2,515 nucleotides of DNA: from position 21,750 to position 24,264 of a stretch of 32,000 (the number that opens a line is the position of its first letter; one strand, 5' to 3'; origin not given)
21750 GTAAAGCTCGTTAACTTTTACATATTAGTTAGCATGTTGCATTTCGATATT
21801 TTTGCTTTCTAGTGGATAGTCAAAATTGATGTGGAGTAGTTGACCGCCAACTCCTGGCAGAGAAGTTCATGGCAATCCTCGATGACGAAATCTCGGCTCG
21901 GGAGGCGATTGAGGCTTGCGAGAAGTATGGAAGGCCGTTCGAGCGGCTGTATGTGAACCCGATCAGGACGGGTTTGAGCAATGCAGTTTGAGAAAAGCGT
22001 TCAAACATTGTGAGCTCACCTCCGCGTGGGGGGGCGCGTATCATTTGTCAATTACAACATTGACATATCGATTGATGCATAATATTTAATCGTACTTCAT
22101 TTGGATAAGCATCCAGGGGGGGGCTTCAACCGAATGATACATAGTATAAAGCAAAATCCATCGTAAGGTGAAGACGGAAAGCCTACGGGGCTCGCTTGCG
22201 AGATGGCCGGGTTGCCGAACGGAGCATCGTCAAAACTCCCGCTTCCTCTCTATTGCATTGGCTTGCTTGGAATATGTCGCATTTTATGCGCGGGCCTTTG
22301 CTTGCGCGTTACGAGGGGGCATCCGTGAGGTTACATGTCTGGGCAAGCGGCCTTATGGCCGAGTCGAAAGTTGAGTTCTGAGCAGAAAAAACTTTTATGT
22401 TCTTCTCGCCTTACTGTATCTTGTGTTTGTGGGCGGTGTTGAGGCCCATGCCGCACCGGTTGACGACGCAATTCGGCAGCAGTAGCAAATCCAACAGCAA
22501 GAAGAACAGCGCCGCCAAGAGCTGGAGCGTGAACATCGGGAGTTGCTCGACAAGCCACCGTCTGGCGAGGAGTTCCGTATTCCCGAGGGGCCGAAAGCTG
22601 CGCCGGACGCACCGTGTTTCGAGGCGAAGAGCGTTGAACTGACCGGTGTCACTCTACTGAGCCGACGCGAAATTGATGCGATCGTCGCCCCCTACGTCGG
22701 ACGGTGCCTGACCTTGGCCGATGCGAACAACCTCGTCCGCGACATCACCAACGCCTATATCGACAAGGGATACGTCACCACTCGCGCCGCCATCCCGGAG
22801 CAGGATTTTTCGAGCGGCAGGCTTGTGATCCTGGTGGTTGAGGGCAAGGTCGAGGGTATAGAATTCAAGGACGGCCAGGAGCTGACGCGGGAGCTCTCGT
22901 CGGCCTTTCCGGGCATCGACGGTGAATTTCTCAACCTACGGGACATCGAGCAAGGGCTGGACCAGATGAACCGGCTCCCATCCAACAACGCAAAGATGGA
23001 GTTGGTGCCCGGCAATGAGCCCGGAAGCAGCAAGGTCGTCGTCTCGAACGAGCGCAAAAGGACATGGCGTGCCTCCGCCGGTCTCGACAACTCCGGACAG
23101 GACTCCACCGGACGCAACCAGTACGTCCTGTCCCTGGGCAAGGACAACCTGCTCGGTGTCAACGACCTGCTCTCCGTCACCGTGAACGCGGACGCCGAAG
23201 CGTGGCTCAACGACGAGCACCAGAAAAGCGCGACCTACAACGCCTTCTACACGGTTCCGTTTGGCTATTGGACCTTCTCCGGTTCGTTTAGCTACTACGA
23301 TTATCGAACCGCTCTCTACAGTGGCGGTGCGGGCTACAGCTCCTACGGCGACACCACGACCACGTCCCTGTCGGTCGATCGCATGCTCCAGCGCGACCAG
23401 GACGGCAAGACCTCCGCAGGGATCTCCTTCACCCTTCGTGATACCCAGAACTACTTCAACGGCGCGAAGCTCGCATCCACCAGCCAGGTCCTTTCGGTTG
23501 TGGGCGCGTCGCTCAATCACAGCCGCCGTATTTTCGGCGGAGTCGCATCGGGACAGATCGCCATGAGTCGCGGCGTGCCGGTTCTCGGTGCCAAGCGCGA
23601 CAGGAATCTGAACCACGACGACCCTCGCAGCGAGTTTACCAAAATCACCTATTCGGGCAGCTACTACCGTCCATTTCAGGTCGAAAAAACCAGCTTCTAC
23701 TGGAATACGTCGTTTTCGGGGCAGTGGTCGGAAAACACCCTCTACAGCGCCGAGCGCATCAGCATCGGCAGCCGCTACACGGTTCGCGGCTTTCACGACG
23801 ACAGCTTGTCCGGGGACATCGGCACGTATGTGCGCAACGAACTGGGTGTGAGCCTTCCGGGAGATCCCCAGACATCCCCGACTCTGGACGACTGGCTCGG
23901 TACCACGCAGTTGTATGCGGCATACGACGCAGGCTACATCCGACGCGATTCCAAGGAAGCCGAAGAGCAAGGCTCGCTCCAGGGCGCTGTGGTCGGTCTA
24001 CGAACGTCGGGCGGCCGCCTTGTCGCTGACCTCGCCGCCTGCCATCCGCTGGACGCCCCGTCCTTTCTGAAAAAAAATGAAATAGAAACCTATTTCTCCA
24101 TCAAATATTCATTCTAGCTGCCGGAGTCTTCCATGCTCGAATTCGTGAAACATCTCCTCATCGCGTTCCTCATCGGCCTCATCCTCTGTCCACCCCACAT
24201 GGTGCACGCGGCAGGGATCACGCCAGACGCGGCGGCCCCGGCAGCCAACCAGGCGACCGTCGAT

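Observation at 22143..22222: GEMM-I-like cyclic-dinucleotide riboswitch in the TPS leader, with non-consensus ligand-pocket positions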

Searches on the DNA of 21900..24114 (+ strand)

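Call 5: search_rna_families(source=window, start=21900, end=22500, threshold=evalue, max_evalue=10, show_alignments=3)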
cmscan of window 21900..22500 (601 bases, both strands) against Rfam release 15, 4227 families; matches with E-value up to 10: 2.
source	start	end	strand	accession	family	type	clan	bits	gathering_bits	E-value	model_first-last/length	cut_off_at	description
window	22141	22219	+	RF01051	c-di-GMP-I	Cis-reg; riboswitch;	CL00126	44.9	35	1.4e-07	1-87/87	no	c-di-GMP-I riboswitch aptamer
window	22186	22245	-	RF00634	SAM-IV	Cis-reg; riboswitch;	CL00012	14.7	38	6.7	9-69/116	no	SAM (S-adenosyl methionine) riboswitch aptamer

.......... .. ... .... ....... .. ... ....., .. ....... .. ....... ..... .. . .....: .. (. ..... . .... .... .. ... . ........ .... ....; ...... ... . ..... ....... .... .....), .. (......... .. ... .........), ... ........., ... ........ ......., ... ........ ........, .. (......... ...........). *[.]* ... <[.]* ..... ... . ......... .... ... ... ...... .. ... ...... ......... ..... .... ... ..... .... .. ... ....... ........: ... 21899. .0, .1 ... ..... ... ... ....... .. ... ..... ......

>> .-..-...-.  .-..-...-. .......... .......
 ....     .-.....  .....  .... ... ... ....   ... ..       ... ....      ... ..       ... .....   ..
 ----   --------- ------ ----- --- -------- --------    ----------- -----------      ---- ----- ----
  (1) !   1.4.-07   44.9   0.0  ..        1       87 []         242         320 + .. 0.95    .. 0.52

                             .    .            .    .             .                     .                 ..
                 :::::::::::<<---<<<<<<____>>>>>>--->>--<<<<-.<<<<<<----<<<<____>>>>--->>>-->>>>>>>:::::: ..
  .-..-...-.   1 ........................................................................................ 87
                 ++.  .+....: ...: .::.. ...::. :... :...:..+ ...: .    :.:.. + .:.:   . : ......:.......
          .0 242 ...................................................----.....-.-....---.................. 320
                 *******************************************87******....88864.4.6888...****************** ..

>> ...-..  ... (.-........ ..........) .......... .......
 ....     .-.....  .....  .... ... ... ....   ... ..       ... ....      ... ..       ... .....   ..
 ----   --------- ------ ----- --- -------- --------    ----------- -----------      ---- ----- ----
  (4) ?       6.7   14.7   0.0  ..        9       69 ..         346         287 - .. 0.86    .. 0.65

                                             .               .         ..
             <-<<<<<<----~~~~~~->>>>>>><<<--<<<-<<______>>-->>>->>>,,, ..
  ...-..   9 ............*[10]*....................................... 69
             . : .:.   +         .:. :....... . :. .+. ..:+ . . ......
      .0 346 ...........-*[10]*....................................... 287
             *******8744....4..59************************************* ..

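Call 15: search_rna_families(sources=[L001, L002, L003, L004, L005, L006, L007, L008, L009, L010, L011, L012, L013, L014, L015, L016, L017, L018, L019, L020], threshold=gathering, show_alignments=10)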
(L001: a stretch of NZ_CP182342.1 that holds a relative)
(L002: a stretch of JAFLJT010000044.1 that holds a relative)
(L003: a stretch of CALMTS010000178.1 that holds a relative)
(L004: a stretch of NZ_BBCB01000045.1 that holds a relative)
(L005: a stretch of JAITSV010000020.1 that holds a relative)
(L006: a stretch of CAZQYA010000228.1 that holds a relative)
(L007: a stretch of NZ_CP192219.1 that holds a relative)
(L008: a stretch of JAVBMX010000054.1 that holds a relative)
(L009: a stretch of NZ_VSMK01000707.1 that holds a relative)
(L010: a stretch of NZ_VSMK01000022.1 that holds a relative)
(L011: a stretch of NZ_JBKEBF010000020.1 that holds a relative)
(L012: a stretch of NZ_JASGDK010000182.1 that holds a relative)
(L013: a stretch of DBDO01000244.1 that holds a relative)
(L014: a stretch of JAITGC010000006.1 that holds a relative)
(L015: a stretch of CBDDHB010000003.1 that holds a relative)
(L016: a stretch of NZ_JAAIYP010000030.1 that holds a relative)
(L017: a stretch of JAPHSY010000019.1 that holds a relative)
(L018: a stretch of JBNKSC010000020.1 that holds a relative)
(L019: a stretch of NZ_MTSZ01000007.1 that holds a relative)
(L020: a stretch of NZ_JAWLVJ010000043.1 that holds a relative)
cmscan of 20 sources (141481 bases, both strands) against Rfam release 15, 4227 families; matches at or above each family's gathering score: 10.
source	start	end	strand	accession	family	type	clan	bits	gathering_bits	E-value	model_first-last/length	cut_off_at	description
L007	1210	1282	+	RF00005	tRNA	Gene; tRNA;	CL00001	74.4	29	4.3e-14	1-71/71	no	tRNA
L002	410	482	+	RF00005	tRNA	Gene; tRNA;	CL00001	71.4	29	2.9e-13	1-71/71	no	tRNA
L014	3018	3090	-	RF00005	tRNA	Gene; tRNA;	CL00001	69.1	29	1.2e-12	1-71/71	no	tRNA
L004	1411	1483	+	RF00005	tRNA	Gene; tRNA;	CL00001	67.7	29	3e-12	1-71/71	no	tRNA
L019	2614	2687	+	RF00005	tRNA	Gene; tRNA;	CL00001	67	29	4.5e-12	1-71/71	no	tRNA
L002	2794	2869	+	RF03167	c-di-GMP-I-GGC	Cis-reg; riboswitch;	CL00126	64.1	59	1.8e-12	1-80/80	no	c-di-GMP-I-GGC riboswitch aptamer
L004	2068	2142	+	RF03167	c-di-GMP-I-GGC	Cis-reg; riboswitch;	CL00126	63.2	59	3.2e-12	1-80/80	no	c-di-GMP-I-GGC riboswitch aptamer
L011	924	997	+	RF00005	tRNA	Gene; tRNA;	CL00001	62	29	1.1e-10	1-71/71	no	tRNA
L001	2812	2890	+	RF03167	c-di-GMP-I-GGC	Cis-reg; riboswitch;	CL00126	61.8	59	7.8e-12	1-80/80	no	c-di-GMP-I-GGC riboswitch aptamer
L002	491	565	+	RF00005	tRNA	Gene; tRNA;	CL00001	56.9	29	2.8e-09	1-71/71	no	tRNA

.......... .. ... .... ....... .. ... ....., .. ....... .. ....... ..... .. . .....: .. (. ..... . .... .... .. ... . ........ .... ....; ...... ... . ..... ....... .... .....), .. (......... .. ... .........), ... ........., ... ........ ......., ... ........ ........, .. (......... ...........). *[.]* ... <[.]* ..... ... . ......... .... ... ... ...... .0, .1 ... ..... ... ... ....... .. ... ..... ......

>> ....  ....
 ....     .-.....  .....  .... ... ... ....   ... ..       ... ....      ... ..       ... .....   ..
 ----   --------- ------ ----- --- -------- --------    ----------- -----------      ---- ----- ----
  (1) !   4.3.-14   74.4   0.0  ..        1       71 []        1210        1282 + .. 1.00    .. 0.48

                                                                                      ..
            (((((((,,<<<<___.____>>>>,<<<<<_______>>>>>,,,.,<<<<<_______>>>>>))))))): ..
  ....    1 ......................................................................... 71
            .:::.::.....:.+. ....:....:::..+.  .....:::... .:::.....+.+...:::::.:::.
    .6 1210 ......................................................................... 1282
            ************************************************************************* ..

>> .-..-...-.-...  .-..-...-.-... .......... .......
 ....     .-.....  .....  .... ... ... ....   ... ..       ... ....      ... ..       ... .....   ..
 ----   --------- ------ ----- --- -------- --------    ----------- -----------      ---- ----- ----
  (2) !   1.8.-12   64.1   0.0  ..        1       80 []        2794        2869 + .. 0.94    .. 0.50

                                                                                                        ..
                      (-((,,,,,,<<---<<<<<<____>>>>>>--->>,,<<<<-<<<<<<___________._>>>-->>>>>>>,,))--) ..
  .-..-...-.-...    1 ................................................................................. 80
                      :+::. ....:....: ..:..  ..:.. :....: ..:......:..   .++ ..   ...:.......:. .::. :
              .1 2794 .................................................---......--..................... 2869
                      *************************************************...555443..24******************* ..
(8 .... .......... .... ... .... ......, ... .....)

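Call 37: search_rna_families(sources=[L201, L202, L203, L204, L205, L206, L207, L208, L209, L210, L159, L102, L089, L097, L117, L181, L135, L109, L083, L086], threshold=gathering, show_alignments=0)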
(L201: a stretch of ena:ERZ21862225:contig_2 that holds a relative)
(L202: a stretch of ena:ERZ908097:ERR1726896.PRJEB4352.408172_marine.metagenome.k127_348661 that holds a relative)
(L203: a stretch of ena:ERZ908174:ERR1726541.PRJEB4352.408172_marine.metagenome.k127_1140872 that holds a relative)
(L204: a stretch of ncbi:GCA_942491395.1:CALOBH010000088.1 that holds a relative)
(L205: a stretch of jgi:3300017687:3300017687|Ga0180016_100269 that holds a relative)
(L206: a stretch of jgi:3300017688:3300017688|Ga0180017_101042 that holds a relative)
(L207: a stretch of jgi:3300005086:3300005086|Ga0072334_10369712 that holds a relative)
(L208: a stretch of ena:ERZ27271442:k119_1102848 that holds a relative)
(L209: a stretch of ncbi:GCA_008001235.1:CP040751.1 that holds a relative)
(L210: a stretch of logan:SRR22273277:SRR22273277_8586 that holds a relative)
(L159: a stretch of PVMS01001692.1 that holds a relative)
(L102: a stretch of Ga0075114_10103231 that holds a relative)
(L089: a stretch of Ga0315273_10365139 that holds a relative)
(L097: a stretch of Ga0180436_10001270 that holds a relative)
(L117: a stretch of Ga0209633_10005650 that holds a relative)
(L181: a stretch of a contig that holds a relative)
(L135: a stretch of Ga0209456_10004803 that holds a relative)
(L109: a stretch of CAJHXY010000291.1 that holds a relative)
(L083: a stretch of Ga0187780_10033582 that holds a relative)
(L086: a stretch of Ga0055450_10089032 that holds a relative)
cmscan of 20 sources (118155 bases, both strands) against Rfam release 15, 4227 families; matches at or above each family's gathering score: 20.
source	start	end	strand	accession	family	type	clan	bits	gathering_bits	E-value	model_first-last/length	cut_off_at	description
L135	2608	2688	-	RF03167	c-di-GMP-I-GGC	Cis-reg; riboswitch;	CL00126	73.4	59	3.2e-15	1-80/80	no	c-di-GMP-I-GGC riboswitch aptamer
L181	462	536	+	RF03167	c-di-GMP-I-GGC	Cis-reg; riboswitch;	CL00126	70.3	59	2.4e-14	1-80/80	no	c-di-GMP-I-GGC riboswitch aptamer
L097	79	153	+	RF03167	c-di-GMP-I-GGC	Cis-reg; riboswitch;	CL00126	68.6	59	7.2e-14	1-80/80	no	c-di-GMP-I-GGC riboswitch aptamer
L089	941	1015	-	RF03167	c-di-GMP-I-GGC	Cis-reg; riboswitch;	CL00126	66.6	59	2.8e-13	1-80/80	no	c-di-GMP-I-GGC riboswitch aptamer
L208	2335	2412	+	RF03167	c-di-GMP-I-GGC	Cis-reg; riboswitch;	CL00126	65.6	59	5.3e-13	1-80/80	no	c-di-GMP-I-GGC riboswitch aptamer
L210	2330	2404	+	RF03167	c-di-GMP-I-GGC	Cis-reg; riboswitch;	CL00126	65.2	59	7e-13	1-80/80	no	c-di-GMP-I-GGC riboswitch aptamer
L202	2024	2106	+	RF01051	c-di-GMP-I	Cis-reg; riboswitch;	CL00126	64.3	35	5e-10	1-87/87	no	c-di-GMP-I riboswitch aptamer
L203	834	916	+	RF01051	c-di-GMP-I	Cis-reg; riboswitch;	CL00126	64.3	35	5e-10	1-87/87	no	c-di-GMP-I riboswitch aptamer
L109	2040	2118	-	RF03167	c-di-GMP-I-GGC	Cis-reg; riboswitch;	CL00126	63.8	59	1.8e-12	1-80/80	no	c-di-GMP-I-GGC riboswitch aptamer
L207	2225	2302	+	RF03167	c-di-GMP-I-GGC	Cis-reg; riboswitch;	CL00126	63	59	3e-12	1-80/80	no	c-di-GMP-I-GGC riboswitch aptamer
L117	6578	6651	+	RF03167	c-di-GMP-I-GGC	Cis-reg; riboswitch;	CL00126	63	59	3e-12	1-80/80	no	c-di-GMP-I-GGC riboswitch aptamer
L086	443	521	+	RF03167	c-di-GMP-I-GGC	Cis-reg; riboswitch;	CL00126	61.6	59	7.5e-12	1-80/80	no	c-di-GMP-I-GGC riboswitch aptamer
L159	2255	2329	-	RF03167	c-di-GMP-I-GGC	Cis-reg; riboswitch;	CL00126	61.3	59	9.5e-12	1-80/80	no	c-di-GMP-I-GGC riboswitch aptamer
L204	2306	2385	+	RF03167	c-di-GMP-I-GGC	Cis-reg; riboswitch;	CL00126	60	59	2.1e-11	1-80/80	no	c-di-GMP-I-GGC riboswitch aptamer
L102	4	76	-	RF03167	c-di-GMP-I-GGC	Cis-reg; riboswitch;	CL00126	59.8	59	2.5e-11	1-80/80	no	c-di-GMP-I-GGC riboswitch aptamer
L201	2310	2388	+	RF01051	c-di-GMP-I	Cis-reg; riboswitch;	CL00126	59.3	35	8.4e-09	1-87/87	no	c-di-GMP-I riboswitch aptamer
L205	2307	2382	+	RF03167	c-di-GMP-I-GGC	Cis-reg; riboswitch;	CL00126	59.3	59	3.6e-11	1-80/80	no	c-di-GMP-I-GGC riboswitch aptamer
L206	454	529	+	RF03167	c-di-GMP-I-GGC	Cis-reg; riboswitch;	CL00126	59.3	59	3.6e-11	1-80/80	no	c-di-GMP-I-GGC riboswitch aptamer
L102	392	465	-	RF01051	c-di-GMP-I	Cis-reg; riboswitch;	CL00126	42.2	35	0.00012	1-87/87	no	c-di-GMP-I riboswitch aptamer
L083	2610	2684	+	RF01051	c-di-GMP-I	Cis-reg; riboswitch;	CL00126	38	35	0.0013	1-87/87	no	c-di-GMP-I riboswitch aptamer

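Call 70: search_rna_families(sources=[L021, L022, L023, L024, L025, L026, L027, L028, L029, L030, L031, L032, L033, L034, L035, L036, L037, L038, L039, L040], threshold=gathering)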
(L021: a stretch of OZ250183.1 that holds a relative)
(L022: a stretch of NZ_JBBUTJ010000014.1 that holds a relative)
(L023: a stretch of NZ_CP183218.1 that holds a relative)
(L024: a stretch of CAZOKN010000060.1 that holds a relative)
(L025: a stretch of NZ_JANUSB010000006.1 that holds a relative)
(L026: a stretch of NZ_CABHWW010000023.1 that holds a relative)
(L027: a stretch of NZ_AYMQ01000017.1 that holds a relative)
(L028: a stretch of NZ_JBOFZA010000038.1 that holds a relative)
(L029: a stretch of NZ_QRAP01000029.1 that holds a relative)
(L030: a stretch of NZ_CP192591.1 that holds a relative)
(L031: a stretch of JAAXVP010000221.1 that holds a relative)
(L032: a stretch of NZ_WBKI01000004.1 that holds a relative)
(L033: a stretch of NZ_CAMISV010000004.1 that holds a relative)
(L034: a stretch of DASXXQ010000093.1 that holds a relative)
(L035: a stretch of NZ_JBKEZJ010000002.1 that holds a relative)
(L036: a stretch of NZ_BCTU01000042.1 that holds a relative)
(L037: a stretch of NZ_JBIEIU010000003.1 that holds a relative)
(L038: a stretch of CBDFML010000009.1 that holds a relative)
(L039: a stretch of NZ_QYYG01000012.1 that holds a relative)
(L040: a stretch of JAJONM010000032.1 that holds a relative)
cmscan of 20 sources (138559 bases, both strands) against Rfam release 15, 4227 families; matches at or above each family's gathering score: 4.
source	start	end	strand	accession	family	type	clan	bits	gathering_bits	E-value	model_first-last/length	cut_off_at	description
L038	1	455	+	RF02541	LSU_rRNA_bacteria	Gene; rRNA;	CL00112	516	50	5.8e-166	2459-2925/2925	5'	Bacterial large subunit ribosomal RNA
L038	555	669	+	RF00001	5S_rRNA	Gene; rRNA;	CL00113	91.7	38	3.9e-18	1-120/120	no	5S ribosomal RNA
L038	781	854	+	RF00005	tRNA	Gene; tRNA;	CL00001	65.4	29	1.2e-11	1-71/71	no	tRNA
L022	36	109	+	RF00005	tRNA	Gene; tRNA;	CL00001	64.9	29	1.7e-11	1-71/71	no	tRNA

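Call 71: search_rna_families(sources=[L041, L042, L043, L044, L045, L046, L047, L048, L049, L050, L051, L052, L053, L054, L055, L056, L057, L058, L059], threshold=gathering)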
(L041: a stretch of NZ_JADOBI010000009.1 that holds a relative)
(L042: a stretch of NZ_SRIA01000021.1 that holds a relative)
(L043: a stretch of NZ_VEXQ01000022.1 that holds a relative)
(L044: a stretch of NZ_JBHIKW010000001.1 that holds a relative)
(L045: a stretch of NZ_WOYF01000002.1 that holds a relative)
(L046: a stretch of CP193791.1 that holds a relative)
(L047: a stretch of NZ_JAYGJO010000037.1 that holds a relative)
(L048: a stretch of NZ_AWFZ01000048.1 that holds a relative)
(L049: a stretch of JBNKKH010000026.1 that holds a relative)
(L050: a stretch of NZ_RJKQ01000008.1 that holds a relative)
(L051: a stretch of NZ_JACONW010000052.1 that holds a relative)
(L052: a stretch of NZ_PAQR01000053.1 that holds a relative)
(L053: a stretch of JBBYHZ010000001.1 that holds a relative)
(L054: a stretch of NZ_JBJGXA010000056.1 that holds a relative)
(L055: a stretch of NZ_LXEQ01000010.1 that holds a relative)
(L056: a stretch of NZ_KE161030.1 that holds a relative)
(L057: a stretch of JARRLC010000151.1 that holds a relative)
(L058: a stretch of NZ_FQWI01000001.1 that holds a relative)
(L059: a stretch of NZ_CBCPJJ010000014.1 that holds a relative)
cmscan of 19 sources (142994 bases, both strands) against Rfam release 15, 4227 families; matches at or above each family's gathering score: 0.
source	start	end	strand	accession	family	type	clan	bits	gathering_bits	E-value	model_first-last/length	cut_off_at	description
